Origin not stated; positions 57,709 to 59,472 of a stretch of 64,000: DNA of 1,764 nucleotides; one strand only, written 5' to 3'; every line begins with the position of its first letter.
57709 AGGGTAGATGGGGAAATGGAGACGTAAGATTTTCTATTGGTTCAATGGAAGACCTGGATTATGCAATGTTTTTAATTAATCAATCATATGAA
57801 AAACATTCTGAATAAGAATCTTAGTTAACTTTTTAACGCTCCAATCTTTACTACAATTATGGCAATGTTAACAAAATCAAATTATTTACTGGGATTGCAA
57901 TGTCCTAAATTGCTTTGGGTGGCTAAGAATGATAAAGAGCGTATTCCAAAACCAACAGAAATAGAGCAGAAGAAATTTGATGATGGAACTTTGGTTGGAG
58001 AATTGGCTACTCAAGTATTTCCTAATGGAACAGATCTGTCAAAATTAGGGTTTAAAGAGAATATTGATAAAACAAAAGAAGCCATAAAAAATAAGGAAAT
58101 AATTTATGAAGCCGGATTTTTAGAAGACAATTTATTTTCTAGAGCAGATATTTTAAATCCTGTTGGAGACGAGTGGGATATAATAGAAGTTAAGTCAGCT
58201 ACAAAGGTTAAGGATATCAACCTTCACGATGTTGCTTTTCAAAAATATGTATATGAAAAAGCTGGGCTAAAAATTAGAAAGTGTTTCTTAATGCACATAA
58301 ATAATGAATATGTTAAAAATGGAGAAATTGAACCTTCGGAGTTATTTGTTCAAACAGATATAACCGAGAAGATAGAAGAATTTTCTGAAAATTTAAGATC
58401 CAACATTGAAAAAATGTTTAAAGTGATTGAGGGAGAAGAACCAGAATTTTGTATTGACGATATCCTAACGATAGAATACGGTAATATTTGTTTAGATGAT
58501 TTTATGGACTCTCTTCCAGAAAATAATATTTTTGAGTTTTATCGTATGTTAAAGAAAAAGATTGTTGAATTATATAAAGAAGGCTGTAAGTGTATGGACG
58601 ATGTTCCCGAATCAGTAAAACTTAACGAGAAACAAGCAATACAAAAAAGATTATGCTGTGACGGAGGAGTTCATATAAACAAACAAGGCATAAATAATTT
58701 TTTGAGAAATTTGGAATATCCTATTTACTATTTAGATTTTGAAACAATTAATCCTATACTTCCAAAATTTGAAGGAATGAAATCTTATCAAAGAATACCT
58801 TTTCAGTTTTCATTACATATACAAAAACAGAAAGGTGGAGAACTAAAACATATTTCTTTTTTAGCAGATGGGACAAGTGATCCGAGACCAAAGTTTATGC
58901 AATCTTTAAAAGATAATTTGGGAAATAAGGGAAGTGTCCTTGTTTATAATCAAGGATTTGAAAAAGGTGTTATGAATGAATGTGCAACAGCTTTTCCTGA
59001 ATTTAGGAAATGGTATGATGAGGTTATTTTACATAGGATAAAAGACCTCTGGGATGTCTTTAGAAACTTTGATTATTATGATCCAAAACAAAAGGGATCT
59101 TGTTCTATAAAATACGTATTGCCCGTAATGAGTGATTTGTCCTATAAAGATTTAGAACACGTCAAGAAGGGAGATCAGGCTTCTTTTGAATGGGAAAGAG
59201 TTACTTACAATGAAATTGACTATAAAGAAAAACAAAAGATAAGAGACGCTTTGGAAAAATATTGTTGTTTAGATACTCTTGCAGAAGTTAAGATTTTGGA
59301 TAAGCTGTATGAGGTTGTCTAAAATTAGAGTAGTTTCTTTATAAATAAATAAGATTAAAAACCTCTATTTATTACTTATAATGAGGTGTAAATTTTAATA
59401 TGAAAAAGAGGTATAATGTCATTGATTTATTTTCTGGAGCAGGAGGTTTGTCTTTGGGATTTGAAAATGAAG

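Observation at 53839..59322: Block of four uncharacterised nuclease-like genes (DUF4238, DUF559-like, DUF262-DUF1524, DUF2779) upstream of the R-M module: candidate defence island or novel system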

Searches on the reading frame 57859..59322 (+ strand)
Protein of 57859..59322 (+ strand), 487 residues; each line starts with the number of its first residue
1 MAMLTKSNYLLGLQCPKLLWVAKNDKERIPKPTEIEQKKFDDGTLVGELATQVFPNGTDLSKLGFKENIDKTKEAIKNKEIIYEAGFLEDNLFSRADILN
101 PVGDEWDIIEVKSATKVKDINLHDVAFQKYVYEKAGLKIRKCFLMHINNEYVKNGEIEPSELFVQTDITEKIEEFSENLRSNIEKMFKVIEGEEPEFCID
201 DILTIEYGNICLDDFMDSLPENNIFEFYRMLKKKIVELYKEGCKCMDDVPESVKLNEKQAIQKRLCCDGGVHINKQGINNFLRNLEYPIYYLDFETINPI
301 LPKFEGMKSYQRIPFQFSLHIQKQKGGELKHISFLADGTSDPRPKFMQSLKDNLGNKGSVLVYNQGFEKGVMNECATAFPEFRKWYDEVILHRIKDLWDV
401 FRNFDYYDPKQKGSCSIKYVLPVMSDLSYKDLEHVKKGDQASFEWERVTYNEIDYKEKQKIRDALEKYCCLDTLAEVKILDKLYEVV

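Call 3: search_protein_families(library=pfam, proteins=[window:57859-59322:+], max_evalue=0.01)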
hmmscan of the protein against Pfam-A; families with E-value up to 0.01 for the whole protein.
window:57859-59322:+ (487 aa): 1 family
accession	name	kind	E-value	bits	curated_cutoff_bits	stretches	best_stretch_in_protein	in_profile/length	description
PF11074.14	DUF2779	-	4.9e-39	133.9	23.3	1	290-416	1-126/126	Domain of unknown function(DUF2779)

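Call 4: search_protein_families(library=padloc, proteins=[window:57859-59322:+], max_evalue=0.01)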
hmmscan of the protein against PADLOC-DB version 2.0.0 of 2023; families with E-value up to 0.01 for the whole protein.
window:57859-59322:+ (487 aa): 3 families
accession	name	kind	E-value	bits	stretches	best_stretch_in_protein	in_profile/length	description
PDLC01250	Cas4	-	0.00025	19.4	1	59-177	50-146/168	"CAS-I,CAS-II,CAS-III,CAS-IV,CAS-V,CAS-VI; acquisition_associated"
PDLC01611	Cas4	-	0.00075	17.8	1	71-178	38-135/158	"CAS-I,CAS-II,CAS-III,CAS-IV,CAS-V,CAS-VI; acquisition_associated"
PDLC01451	Cas6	-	0.0075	14.6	0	158-197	119-158/219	"CAS-I,CAS-II,CAS-III,CAS-IV,CAS-V,CAS-VI; crRNAmaturation"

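Call 19: find_homologous_proteins(query=window:57859-59322:+, max_evalue=0.00001)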
Query window:57859-59322:+ (487 aa): 5705 proteins with E <= 0.00001 among 8000 candidates; the best 120 are listed.
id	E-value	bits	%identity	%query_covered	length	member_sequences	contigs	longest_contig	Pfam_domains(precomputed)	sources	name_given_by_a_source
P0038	0.0e+0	1117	100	100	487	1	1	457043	PF11074.15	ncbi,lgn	ncbi:MAG: DUF2779 domain-containing protein [Candidatus Pacearchaeota archaeon]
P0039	9.9e-290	979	86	100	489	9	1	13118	PF11074.15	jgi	-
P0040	1.4e-261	886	79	99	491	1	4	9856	PF11074.15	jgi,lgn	jgi:hypothetical protein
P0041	1.7e-257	873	78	100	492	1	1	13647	PF11074.15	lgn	-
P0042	1.1e-252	857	76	100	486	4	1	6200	PF11074.15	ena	-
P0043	1.6e-252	857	77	99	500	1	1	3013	PF11074.15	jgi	-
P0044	1.6e-252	857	77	100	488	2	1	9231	PF11074.15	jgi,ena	-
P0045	5.3e-252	855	75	100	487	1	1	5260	PF11074.15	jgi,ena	-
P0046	2.2e-251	853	77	100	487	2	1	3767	PF11074.15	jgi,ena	-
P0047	8.2e-251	851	77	100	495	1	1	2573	PF11074.15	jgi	jgi:hypothetical protein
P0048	5.5e-250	848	74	100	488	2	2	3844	PF11074.15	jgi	jgi:hypothetical protein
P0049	6.7e-250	848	77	99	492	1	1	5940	PF11074.15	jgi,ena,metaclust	metaclust:\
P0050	5.1e-248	842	76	100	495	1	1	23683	PF11074.15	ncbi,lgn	-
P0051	3.3e-245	832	76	100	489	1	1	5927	PF11074.15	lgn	-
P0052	8.2e-244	828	75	100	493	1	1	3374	PF11074.15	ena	-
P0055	3.2e-240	816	74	100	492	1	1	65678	PF11074.15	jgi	jgi:hypothetical protein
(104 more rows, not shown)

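Call 21: find_encoding_contigs(protein=P0039, flank=10000, max_places=4)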
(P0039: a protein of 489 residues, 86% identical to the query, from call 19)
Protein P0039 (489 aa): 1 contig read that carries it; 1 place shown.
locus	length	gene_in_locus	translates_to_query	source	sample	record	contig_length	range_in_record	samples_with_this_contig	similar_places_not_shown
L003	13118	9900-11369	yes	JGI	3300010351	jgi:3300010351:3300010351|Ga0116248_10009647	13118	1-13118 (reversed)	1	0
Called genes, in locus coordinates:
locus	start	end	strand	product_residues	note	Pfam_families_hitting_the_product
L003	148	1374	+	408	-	PF00589:Phage_integrase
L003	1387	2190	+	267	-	-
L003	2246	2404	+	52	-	-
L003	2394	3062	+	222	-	-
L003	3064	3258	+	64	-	-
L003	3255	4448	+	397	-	-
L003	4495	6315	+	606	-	PF03175:DNA_pol_B_2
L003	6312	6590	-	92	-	-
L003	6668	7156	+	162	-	-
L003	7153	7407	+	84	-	-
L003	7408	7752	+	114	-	PF04480:DUF559 (weak)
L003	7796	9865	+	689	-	PF03235:GmrSD_N, PF07510:GmrSD_C, PF18899:DUF5655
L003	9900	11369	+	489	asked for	PF11074:DUF2779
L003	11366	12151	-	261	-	PF01555:N6_N4_Mtase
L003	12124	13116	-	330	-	?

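Call 23: find_related_loci(query=window:57859-59322:+, collection=genome_contigs, flank=10000)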
Query window:57859-59322:+ (487 aa) in genome_contigs; peptide patterns used: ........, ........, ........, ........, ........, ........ (x = any residue, [..] = any of these).
92 stretches matched a pattern; 31 encode a relative of the query (tblastn E <= 1e-3); 31 distinct loci.
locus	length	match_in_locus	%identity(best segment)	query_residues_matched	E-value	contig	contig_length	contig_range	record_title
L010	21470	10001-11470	73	3-487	0e+0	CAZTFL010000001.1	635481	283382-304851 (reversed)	MAG TPA_asm: Candidatus Woesearchaeota archaeon isolate SRP263991_co4_30 genome assembly, contig: NODE_1_length_635481_c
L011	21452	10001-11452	71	3-483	0e+0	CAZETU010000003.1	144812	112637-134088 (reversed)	MAG TPA_asm: Candidatus Woesearchaeota archaeon isolate binchicken_co243_217 genome assembly, contig: NODE_41_length_144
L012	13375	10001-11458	67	3-487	0e+0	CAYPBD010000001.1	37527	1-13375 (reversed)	MAG TPA_asm: Candidatus Woesearchaeota archaeon isolate binchicken_co34_497 genome assembly, contig: NODE_1513_length_37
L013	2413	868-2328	65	1-485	0e+0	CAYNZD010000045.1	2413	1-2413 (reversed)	MAG TPA_asm: Candidatus Woesearchaeota archaeon isolate binchicken_co243_24 genome assembly, contig: NODE_48647_length_2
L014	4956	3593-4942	67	3-451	0e+0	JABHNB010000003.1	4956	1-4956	MAG: archaeon isolate SI037S2_bin81 k141_916170, whole genome shotgun sequence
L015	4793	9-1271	66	64-487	0e+0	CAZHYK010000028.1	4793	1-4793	MAG TPA_asm: Candidatus Woesearchaeota archaeon isolate binchicken_co173_440 genome assembly, contig: NODE_57895_length_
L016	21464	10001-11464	52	3-487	6e-146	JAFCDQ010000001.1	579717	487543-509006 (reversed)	Candidatus Woesearchaeota archaeon isolate Meg19_1012_Bin_77 Meg19_1012_Bin_77_scaffold_1, whole genome shotgun sequence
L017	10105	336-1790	45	1-487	3e-139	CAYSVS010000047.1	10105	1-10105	MAG TPA_asm: uncultured Methanosarcinales archaeon isolate SRP141376_co4_88 genome assembly, contig: NODE_10946_length_1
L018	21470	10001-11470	48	3-485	1e-137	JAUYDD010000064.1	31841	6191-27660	MAG: Nanoarchaeota archaeon isolate C20_maxbin.123 C20_k141_788611, whole genome shotgun sequence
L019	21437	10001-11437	48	3-487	4e-137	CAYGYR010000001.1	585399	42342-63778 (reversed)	MAG TPA_asm: uncultured Methanosarcinales archaeon isolate ERP119294_co1_430 genome assembly, contig: NODE_8_length_5853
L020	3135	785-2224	46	1-487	9e-143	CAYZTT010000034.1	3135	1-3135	MAG TPA_asm: Candidatus Woesearchaeota archaeon isolate binchicken_co141_226 genome assembly, contig: NODE_96973_length_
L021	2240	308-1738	46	3-487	3e-144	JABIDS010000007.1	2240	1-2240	MAG: archaeon isolate SI048_bin8 k141_327453, whole genome shotgun sequence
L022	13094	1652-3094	44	1-487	3e-126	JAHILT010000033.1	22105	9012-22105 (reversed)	MAG: Patescibacteria group bacterium isolate KR13_N2.mb.37 KR13_N2.mb.37_k141_199448, whole genome shotgun sequence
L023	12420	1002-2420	44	4-483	7e-123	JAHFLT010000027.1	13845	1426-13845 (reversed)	MAG: Candidatus Woesearchaeota archaeon isolate nzgw44 NODE_6137_length_13846_cov_4.166047, whole genome shotgun sequenc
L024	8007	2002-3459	42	3-487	5e-117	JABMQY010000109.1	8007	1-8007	MAG: Candidatus Saganbacteria bacterium isolate bin.294 k141_5966639, whole genome shotgun sequence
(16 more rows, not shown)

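Call 28: search_protein_families(library=pfam, alignment_id=A1, max_evalue=0.00001)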
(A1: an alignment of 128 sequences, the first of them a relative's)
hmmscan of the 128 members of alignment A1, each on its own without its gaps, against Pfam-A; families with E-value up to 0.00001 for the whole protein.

A. member 1, L010:7266-7991:- (241 aa): 1 family
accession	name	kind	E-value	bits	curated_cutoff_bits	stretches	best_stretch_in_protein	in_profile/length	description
PF00265.24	TK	-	3.1e-25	89.5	20.6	1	12-209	4-176/176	Thymidine kinase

B. families by the number of members that match (of 128 scanned): 112 families (the first 25 are shown)
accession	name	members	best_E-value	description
PF13280.12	WYL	4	8.3e-15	WYL domain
PF04055.27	Radical_SAM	3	2.9e-24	Radical SAM superfamily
PF04851.21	ResIII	3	9.1e-24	Type III restriction enzyme, res subunit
PF02498.22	Bro-N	3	2.4e-13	BRO family, N-terminal domain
PF25583.1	WCX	3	5e-11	WCX domain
PF02384.22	N6_Mtase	2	9.8e-112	N-6 DNA Methylase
PF09848.15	SLFN-g3_helicase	2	1.1e-90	Schlafen group 3, DNA/RNA helicase domain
PF03781.23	FGE-sulfatase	2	1.7e-44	Sulfatase-modifying factor enzyme 1-like domain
PF03235.19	GmrSD_N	2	5e-40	GmrSD restriction endonuclease, N-terminal domain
PF00004.35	AAA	2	8.2e-27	ATPase family associated with various cellular activities (AAA)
PF01381.28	HTH_3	2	1.9e-16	Helix-turn-helix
PF12643.12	MazG-like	2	4.4e-16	MazG-like family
PF02310.24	B12-binding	2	1e-15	B12 binding domain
PF06114.19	Peptidase_M78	2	6.4e-14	IrrE N-terminal-like domain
PF13245.12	AAA_19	2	2.2e-12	AAA domain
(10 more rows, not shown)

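Call 29: find_encoding_contigs(protein=P0041, flank=8000, max_places=2)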
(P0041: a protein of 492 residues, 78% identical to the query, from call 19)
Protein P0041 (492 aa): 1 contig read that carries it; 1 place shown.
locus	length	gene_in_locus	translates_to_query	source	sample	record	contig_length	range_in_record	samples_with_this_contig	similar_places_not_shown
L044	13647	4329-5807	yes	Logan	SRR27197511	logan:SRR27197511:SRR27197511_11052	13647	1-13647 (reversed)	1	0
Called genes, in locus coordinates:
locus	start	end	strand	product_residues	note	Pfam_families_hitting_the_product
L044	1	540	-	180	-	?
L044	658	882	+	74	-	-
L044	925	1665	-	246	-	-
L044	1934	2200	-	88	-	-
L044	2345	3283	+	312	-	PF01022:HTH_5 (faint), PF01047:MarR (faint), PF01978:TrmB (faint), PF08279:HTH_11 (faint), PF12840:HTH_20 (faint), PF13404:HTH_AsnC-type, PF13412:HTH_24, PF13412:HTH_24 (weak), +2 more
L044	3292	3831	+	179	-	-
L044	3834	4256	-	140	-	PF00383:dCMP_cyt_deam_1, PF14437:MafB19-deam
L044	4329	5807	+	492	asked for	PF11074:DUF2779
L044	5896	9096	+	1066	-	PF13091:PLDc_2, PF00270:DEAD (faint), PF04851:ResIII (faint), PF00176:SNF2-rel_dom (weak), PF00271:Helicase_C, PF13307:Helicase_C_2 (faint)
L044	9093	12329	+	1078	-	PF02384:N6_Mtase (faint), PF20473:MmeI_Mtase (faint), PF07669:Eco57I, PF12950:TaqI_C (weak)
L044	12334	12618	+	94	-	-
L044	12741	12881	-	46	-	-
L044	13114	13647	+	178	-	?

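Call 30: find_encoding_contigs(protein=P0050, flank=8000, max_places=2)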
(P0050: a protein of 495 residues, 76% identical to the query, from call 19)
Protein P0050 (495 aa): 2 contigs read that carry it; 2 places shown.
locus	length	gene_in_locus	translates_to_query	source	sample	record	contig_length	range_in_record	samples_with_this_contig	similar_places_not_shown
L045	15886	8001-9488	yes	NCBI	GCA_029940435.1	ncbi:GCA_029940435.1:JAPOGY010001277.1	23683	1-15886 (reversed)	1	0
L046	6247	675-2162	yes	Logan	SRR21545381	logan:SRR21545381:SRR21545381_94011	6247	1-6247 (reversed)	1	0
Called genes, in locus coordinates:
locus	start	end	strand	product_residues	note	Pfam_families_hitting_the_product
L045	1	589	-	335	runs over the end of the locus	-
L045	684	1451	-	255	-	PF24034:DUF7343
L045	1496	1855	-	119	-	PF01638:HxlR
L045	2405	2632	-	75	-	-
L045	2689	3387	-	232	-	-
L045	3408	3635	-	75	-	-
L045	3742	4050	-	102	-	-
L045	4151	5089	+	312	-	PF02661:Fic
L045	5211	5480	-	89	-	-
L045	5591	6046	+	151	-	-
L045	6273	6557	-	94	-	-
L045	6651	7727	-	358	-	PF05175:MTS (faint), PF13489:Methyltransf_23, PF08241:Methyltransf_11, PF08242:Methyltransf_12, PF13649:Methyltransf_25, PF13847:Methyltransf_31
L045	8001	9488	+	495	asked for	PF11074:DUF2779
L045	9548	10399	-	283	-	-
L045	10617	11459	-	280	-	PF05168:HEPN (weak)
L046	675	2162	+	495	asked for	PF11074:DUF2779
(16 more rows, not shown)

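Call 31: find_encoding_contigs(protein=P0055, flank=8000, max_places=2)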
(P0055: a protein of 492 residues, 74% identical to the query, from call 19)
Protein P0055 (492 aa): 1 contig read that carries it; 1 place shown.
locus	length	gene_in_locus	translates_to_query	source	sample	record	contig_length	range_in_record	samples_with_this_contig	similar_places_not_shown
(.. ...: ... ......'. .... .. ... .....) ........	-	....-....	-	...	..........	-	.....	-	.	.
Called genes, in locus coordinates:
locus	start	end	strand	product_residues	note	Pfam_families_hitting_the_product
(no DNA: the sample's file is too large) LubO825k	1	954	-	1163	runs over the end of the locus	-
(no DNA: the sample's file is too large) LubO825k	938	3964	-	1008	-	-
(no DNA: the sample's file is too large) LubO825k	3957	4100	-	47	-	-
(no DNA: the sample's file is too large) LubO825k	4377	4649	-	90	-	-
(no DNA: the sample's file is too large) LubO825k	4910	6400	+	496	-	-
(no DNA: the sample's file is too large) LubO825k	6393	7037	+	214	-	PF00303:Thymidylat_synt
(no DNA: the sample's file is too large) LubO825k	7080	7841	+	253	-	PF01209:Ubie_methyltran (weak), PF13489:Methyltransf_23, PF13847:Methyltransf_31, PF08241:Methyltransf_11, PF08242:Methyltransf_12, PF13649:Methyltransf_25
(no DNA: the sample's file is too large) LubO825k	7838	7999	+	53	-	-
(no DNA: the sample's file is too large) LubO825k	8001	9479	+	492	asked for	PF11074:DUF2779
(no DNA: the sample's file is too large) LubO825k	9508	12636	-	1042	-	PF02384:N6_Mtase, PF07669:Eco57I, PF01420:Methylase_S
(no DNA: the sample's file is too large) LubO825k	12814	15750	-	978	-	PF12666:PrgI (weak), PF26593:TraC-like, PF01935:DUF87, PF12846:AAA_10, PF19044:P-loop_TraG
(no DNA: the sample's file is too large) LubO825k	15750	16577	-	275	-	-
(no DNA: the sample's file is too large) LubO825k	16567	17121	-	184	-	-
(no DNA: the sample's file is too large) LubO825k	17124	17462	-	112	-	PF04956:TrbC, PF18895:T4SS_pilin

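Call 57: search_protein_families(library=ncbifam, proteins=[window:57859-59322:+], max_evalue=0.001)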
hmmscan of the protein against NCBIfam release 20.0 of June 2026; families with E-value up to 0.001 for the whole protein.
window:57859-59322:+ (487 aa): 1 family
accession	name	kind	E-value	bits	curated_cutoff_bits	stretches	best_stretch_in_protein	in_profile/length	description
NF045869.1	UU173_fam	subfamily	7.4e-10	38.4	225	1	171-388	312-514/650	UU173 family protein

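Call 59: search_solved_structures(query=window:57859-59322:+, max_evalue=1)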
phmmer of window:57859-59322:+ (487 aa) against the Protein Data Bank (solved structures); distinct sequences matched with E-value up to 1: 1.
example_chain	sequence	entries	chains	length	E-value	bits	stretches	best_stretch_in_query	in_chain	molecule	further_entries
9qhs_A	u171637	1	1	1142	0.016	17.2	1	334-388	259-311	Putative DNA-directed DNA polymerase I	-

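Call 69: search_protein_families(library=phrogs, proteins=[window:57859-59322:+], max_evalue=0.001)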
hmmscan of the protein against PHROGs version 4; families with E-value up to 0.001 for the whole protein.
window:57859-59322:+ (487 aa): 0 families

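Call 77: predict_structure(alignment_id=A4)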
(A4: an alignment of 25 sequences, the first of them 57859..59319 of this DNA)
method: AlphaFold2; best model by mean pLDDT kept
length: 487 residues; sequences in the alignment: 25
mean_pLDDT: 92.7   pTM: 0.84
mean pLDDT of the five models: 92.7, 86.1, 83.7, 81.4, 75.6
residues with pLDDT >= 90: 398; 70-90: 84; 50-70: 5; < 50: 0
segments of 3 or more residues with pLDDT < 50: none
pLDDT, mean of each block of 10 residues (from residue 1): 88 95 93 88 88 90 94 93 95 95 95 74 93 97 92 91 92 91 96 94 86 92 93 95 95 95 94 97 96 93 91 95 94 90 95 94 89 93 95 95 96 92 92 89 92 93 96 95 95
secondary structure, 60 per line:
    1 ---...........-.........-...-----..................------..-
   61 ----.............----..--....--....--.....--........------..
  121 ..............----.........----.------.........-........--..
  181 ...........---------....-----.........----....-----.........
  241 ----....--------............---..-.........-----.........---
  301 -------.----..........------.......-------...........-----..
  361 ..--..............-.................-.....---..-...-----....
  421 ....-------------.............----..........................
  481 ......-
elements in order: H6-14 H16-24 H34-51 H65-77 E86-89 E92-95 E98-102 E105-112 H119-134 E139-147 H159-162 E163-167 H169-176 H179-191 H201-204 H210-218 H232-240 H257-268 H275-283 E289-297 E313-322 E329-335 H343-353 E359-362 H365-378 H380-393 E394-396 H398-402 H417-424 H438-450 H455-486
